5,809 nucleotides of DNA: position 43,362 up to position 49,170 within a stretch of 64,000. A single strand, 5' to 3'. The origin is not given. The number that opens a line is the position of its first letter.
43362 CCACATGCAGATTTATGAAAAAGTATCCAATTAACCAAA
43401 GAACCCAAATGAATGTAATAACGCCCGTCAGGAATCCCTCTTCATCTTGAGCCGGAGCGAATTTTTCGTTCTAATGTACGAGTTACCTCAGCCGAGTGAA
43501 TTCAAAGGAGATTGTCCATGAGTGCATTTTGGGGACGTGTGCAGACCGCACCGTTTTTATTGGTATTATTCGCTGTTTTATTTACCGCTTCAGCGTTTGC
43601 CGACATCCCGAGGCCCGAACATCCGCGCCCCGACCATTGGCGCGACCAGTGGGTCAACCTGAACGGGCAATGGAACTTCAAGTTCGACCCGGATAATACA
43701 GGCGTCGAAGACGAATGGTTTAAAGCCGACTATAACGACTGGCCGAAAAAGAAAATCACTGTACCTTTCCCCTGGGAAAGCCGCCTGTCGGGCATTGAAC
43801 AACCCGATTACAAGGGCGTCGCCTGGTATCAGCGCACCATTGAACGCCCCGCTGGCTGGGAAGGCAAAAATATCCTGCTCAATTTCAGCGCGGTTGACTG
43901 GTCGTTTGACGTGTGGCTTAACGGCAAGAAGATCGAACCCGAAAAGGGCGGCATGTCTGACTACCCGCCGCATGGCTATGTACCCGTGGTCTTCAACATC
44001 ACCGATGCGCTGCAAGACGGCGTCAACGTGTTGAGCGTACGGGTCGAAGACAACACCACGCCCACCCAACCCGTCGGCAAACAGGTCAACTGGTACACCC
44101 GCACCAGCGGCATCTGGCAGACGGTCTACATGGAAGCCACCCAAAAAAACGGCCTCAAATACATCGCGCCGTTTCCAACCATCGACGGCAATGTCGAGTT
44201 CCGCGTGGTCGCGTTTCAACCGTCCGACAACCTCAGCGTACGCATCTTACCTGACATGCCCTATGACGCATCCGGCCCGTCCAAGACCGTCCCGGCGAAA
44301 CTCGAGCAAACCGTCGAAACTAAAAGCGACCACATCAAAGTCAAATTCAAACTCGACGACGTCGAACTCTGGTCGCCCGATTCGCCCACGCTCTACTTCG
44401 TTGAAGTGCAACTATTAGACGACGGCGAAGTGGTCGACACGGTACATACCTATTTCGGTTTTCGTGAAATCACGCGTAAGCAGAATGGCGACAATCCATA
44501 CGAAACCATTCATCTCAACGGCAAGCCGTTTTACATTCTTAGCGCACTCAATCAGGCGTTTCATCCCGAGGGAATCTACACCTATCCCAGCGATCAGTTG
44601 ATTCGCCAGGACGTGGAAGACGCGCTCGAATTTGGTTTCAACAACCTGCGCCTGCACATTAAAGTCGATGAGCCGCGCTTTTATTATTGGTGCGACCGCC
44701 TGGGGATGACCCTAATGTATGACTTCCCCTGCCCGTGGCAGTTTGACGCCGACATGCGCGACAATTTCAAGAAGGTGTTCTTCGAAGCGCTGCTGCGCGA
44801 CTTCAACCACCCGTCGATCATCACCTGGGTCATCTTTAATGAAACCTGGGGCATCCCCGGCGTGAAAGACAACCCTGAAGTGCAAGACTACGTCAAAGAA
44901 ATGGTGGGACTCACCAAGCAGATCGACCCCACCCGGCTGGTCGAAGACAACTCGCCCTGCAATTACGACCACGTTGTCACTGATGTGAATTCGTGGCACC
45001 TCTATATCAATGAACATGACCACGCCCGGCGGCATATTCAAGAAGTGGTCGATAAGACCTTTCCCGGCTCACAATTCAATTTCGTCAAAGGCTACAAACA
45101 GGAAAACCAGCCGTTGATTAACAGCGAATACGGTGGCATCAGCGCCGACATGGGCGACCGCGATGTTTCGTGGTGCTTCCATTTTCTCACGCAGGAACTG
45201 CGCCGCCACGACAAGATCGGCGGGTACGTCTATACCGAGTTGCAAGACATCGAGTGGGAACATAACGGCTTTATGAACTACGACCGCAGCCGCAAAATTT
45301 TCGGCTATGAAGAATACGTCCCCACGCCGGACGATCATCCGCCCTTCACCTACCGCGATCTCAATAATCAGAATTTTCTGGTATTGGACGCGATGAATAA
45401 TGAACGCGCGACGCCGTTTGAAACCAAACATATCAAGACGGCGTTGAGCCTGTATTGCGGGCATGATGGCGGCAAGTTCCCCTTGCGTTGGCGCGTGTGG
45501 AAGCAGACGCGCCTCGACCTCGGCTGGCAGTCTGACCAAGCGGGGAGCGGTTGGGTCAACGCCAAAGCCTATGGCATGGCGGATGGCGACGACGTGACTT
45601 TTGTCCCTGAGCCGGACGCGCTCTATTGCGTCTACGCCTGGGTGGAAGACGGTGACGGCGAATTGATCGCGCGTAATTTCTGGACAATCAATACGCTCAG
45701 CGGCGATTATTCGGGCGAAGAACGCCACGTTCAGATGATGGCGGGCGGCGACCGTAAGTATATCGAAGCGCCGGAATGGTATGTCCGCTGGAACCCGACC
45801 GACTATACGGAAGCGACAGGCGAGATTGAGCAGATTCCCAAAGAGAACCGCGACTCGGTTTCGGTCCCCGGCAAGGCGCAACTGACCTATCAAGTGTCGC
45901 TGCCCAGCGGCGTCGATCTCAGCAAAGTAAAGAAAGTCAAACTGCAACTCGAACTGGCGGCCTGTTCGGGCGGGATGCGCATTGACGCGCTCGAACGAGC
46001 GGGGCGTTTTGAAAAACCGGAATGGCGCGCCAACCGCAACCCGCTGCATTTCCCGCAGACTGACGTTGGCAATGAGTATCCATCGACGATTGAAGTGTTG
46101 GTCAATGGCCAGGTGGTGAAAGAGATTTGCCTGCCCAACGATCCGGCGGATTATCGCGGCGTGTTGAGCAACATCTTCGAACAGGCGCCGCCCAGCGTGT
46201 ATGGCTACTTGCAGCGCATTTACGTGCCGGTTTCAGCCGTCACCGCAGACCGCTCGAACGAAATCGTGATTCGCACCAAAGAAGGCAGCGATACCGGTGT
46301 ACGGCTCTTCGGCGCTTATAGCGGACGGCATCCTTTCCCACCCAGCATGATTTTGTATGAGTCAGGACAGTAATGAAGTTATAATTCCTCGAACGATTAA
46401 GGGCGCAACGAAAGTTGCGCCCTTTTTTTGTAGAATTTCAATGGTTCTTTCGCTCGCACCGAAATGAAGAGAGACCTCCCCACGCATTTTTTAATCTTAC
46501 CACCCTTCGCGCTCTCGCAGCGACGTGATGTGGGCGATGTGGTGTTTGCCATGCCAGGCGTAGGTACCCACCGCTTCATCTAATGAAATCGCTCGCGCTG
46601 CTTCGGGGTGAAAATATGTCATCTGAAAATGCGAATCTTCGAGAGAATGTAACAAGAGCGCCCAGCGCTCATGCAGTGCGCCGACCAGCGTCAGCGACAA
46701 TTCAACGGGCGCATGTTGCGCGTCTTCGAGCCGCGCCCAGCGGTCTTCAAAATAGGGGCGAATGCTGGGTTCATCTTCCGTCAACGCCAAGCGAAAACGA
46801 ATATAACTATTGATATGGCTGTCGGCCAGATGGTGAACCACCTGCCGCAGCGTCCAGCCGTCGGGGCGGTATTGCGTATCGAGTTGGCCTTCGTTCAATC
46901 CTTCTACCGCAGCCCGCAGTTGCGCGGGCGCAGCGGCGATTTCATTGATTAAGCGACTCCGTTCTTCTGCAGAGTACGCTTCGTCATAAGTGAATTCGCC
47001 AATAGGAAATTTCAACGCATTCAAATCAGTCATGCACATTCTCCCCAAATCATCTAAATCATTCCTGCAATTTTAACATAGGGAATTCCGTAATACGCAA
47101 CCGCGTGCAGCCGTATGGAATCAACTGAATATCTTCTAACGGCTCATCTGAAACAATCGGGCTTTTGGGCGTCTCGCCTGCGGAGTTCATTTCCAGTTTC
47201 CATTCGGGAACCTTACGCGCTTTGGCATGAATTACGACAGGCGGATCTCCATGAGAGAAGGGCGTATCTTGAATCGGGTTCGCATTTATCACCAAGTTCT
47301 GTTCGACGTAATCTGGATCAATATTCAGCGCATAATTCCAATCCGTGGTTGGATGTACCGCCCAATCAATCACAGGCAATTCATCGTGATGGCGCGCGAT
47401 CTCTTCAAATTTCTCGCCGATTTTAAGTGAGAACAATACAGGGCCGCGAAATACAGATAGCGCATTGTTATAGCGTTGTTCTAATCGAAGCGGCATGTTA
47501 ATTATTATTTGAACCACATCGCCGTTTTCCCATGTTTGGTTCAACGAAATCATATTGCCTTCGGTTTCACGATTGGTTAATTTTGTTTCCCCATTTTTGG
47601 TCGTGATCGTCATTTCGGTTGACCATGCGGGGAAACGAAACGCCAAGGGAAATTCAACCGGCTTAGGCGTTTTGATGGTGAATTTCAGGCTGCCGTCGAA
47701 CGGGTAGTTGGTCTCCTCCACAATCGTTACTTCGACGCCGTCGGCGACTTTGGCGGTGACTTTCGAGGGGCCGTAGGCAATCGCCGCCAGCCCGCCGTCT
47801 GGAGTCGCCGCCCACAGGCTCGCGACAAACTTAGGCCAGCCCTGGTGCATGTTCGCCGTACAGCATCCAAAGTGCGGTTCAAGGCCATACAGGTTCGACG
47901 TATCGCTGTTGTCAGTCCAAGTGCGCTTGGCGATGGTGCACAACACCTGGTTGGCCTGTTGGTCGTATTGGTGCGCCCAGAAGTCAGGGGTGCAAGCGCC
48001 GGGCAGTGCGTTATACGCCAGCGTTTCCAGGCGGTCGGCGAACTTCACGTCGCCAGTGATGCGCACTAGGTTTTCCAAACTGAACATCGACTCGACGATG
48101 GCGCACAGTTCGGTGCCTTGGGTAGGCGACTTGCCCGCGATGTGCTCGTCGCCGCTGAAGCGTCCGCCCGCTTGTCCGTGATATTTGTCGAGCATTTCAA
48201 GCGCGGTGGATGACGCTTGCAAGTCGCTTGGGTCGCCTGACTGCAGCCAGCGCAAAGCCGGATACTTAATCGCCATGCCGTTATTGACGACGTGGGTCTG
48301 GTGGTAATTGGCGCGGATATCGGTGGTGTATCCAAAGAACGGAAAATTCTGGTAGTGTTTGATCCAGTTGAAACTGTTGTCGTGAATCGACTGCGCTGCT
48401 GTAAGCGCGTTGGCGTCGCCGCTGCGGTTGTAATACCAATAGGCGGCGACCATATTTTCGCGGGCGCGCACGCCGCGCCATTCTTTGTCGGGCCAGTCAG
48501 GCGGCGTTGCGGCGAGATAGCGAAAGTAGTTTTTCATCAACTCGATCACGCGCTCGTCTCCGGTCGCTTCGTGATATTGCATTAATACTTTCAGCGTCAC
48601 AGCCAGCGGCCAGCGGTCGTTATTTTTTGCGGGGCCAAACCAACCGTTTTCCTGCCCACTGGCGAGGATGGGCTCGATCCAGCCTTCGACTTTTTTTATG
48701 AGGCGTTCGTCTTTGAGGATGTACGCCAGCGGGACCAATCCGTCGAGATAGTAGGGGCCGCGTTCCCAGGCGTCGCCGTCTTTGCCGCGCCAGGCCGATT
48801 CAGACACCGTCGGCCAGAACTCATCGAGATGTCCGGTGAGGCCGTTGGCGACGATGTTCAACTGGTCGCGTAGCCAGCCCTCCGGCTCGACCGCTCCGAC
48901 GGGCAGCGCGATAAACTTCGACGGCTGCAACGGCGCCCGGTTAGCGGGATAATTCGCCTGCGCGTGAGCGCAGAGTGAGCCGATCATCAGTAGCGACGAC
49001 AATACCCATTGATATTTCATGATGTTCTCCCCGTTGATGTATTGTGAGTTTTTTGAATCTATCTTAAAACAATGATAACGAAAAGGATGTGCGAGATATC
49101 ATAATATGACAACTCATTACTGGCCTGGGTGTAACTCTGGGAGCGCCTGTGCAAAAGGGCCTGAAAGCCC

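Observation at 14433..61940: Dispersed 80-bp hairpin family with compensatory base changes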

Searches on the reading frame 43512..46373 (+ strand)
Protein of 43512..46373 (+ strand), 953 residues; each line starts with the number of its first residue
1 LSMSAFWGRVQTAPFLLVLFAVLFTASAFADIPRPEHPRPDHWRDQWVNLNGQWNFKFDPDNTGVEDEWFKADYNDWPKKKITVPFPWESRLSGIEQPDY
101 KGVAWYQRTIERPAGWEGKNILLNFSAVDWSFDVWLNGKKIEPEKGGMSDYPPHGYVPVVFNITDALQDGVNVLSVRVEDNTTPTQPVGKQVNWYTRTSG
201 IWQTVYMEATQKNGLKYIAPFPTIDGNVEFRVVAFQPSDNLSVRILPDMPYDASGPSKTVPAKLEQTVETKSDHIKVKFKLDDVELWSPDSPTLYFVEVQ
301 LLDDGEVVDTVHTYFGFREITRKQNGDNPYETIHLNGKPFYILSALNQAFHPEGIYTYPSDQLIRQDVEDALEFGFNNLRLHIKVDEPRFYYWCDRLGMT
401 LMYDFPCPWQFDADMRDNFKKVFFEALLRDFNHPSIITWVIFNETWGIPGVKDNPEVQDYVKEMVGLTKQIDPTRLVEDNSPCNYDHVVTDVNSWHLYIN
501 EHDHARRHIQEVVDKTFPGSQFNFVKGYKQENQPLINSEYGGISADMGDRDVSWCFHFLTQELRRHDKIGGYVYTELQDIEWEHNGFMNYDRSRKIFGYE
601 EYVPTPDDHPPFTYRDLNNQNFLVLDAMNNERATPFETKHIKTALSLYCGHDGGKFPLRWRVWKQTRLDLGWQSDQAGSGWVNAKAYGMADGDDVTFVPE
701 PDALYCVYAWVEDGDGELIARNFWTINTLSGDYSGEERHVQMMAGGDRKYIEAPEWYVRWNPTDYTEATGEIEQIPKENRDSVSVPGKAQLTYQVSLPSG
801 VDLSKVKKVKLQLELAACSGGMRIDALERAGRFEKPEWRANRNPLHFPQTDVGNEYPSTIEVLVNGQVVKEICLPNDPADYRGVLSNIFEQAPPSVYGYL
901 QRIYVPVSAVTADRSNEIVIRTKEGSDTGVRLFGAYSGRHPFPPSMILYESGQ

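Call 65: search_protein_families(library=pfam, proteins=[window:43512-46373:+], max_evalue=0.00001)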
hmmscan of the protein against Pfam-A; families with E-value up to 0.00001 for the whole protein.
window:43512-46373:+ (953 aa): 4 families
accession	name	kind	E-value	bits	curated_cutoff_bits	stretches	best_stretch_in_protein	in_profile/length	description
PF02837.24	Glyco_hydro_2_N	-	2e-17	64.1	28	1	49-207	3-165/169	Glycosyl hydrolases family 2, sugar binding domain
PF02836.23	Glyco_hydro_2_C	-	5.1e-14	52.5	21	1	332-542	7-212/302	Glycosyl hydrolases family 2, TIM barrel domain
PF00703.27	Glyco_hydro_2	-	4.2e-13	50.5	23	1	253-318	44-109/109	Glycosyl hydrolases family 2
PF22666.2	Glyco_hydro_2_N2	-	2.3e-06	28.2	27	1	104-193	50-132/167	Glycosyl hydrolase 2 galactose-binding domain-like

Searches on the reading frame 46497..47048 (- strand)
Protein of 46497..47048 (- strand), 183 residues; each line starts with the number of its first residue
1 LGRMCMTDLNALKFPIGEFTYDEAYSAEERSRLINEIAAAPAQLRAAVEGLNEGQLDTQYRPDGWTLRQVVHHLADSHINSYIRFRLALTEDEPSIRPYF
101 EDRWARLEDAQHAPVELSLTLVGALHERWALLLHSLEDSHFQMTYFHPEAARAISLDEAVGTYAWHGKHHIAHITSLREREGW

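Call 65: search_protein_families(library=pfam, proteins=[window:46497-47048:-], max_evalue=0.00001)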
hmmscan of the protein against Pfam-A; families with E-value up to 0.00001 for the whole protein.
window:46497-47048:- (183 aa): 1 family
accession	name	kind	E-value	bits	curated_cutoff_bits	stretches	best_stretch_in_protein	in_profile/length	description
PF12867.12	DinB_2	-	2.4e-17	64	24.8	1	38-174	3-128/128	DinB superfamily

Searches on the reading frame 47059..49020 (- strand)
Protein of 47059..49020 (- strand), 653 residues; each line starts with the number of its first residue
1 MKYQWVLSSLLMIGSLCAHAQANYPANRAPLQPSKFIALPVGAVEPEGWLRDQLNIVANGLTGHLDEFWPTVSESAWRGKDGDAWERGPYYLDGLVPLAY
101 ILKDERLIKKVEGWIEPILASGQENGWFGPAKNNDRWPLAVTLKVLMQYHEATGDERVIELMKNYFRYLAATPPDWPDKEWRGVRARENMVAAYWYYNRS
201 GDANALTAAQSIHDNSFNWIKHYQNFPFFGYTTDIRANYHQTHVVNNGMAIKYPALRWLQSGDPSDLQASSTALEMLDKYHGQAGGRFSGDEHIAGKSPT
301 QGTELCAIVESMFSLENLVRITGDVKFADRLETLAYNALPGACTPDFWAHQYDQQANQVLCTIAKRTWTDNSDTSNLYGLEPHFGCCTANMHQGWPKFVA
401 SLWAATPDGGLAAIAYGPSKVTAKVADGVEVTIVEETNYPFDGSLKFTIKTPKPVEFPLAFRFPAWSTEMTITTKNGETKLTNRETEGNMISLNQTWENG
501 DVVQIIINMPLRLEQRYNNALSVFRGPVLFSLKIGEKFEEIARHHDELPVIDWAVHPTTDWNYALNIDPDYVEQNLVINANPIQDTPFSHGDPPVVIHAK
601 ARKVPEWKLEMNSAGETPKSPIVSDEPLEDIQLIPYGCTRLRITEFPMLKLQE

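Call 15: search_protein_families(library=pfam, proteins=[window:47059-49020:-])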
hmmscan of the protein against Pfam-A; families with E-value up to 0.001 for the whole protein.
window:47059-49020:- (653 aa): 2 families
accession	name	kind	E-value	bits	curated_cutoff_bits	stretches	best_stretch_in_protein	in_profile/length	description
PF07944.18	Beta-AFase-like_GH127_cat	-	2.8e-20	73.1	24.9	1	85-398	61-374/376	Beta-L-arabinofuranosidase, GH127 catalytic domain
PF20736.2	Glyco_hydro127M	-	2.2e-16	60.2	24.2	1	414-509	5-95/95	Beta-L-arabinofuranosidase, GH127 middle domain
